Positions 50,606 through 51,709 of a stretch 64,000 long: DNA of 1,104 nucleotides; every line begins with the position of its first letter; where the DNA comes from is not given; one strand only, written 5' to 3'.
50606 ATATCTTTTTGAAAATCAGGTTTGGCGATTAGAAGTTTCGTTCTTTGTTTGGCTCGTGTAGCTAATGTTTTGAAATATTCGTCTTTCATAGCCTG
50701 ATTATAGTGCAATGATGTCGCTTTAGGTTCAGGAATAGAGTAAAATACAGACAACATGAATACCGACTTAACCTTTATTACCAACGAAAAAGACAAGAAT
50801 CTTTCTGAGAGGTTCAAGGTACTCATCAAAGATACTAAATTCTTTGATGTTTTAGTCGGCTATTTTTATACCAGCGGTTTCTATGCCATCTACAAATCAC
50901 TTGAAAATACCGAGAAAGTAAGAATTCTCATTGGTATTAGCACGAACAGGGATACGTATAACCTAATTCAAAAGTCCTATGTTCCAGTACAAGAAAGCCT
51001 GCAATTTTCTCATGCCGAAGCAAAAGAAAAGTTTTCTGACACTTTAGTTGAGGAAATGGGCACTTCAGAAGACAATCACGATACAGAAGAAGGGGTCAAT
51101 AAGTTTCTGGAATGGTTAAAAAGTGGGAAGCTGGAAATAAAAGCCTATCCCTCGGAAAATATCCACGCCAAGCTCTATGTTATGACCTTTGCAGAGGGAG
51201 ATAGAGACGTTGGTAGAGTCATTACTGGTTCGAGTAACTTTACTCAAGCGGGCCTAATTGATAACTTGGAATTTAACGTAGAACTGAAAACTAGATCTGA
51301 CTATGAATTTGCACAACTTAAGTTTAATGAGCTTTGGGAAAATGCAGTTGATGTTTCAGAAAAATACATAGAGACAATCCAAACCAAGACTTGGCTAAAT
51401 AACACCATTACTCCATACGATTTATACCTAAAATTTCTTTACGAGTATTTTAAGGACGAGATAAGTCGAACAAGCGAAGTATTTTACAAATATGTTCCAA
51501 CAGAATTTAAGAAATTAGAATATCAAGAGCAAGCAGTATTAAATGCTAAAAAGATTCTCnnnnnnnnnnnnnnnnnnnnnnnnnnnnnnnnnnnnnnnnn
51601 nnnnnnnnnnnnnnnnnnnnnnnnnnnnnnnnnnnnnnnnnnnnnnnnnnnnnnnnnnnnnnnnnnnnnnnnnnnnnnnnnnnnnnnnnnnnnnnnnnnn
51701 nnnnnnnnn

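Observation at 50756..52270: HKD (phospholipase-D-type) nuclease fused to a TaqI_C-like target-recognition domain without any methyltransferase motif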

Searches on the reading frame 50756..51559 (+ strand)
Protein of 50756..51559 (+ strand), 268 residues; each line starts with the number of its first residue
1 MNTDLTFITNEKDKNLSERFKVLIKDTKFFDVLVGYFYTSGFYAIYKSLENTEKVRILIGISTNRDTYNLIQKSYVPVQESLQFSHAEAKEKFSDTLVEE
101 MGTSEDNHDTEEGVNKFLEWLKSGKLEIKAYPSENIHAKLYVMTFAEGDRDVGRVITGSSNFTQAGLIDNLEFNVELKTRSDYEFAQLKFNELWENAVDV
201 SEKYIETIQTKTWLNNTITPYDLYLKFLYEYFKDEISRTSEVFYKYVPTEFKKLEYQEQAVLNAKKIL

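Call 42: predict_structure(alignment_id=A4)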
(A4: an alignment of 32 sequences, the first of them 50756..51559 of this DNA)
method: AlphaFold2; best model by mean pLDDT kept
length: 268 residues; sequences in the alignment: 32
mean_pLDDT: 59.6   pTM: 0.56
mean pLDDT of the five models: 59.6, 59.2, 55.9, 54.7, 51.4
residues with pLDDT >= 90: 2; 70-90: 76; 50-70: 103; < 50: 87
segments of 3 or more residues with pLDDT < 50: 1-12, 66-68, 74-89, 220-228, 230-268
pLDDT, mean of each block of 10 residues (from residue 1): 36 59 75 69 80 82 50 42 41 55 57 80 85 56 55 62 57 59 78 80 69 53 49 48 46 42 39
secondary structure, 60 per line:
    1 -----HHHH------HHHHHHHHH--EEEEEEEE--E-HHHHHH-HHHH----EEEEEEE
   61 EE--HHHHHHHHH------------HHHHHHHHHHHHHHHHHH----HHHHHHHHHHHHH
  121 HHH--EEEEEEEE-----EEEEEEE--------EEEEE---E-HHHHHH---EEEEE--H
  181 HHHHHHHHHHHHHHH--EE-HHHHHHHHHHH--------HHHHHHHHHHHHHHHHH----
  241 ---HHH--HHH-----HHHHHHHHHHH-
elements in order: H6-9 H16-24 E27-34 H39-44 H46-49 E54-62 H65-73 H86-103 H108-123 E126-133 E139-145 E154-158 H164-169 E173-177 H180-195 H201-211 H220-236 H257-267
